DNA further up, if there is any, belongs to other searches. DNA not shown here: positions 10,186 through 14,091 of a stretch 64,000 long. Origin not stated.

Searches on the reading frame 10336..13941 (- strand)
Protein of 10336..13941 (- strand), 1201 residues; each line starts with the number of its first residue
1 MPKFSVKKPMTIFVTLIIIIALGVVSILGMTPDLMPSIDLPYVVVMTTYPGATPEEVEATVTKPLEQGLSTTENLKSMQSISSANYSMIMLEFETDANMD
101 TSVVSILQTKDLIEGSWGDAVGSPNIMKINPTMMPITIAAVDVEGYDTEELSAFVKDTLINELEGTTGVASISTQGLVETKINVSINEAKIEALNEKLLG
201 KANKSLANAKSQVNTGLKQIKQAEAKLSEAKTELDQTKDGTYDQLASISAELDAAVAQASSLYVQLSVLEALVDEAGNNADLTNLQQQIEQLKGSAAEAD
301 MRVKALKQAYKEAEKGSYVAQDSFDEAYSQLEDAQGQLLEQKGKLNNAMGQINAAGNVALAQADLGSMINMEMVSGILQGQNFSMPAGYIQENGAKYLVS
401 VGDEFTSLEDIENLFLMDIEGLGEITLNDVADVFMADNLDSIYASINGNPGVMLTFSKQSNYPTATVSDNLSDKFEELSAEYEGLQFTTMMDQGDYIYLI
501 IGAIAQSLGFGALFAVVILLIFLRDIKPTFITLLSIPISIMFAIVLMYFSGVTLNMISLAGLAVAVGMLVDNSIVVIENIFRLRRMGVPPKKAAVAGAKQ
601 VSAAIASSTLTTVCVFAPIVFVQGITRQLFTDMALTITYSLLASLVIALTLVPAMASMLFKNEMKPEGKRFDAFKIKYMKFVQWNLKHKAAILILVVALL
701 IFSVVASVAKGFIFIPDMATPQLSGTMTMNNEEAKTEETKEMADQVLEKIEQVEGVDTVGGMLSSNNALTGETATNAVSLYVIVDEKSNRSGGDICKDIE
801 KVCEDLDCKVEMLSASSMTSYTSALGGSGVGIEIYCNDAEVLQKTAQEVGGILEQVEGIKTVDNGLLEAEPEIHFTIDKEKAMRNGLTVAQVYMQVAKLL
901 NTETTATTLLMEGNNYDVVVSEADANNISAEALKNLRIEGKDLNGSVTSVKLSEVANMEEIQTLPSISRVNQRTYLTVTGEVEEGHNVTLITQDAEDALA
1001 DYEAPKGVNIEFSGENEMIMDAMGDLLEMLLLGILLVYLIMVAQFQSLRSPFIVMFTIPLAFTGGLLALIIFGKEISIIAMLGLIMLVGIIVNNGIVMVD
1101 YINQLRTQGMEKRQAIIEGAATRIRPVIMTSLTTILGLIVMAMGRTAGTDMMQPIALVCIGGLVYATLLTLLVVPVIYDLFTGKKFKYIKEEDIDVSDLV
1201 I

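Call 44: search_protein_families(library=pfam, proteins=[window:10336-13941:-], max_evalue=0.00001)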
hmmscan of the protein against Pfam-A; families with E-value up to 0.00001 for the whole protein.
window:10336-13941:- (1201 aa): 2 families
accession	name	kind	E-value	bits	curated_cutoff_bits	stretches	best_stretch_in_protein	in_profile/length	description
PF00873.25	ACR_tran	-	4.6e-201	670.6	28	2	358-1181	186-1020/1021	AcrB/AcrD/AcrF family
PF03176.21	MMPL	-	9.2e-12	45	20.5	1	971-1181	85-302/333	MMPL family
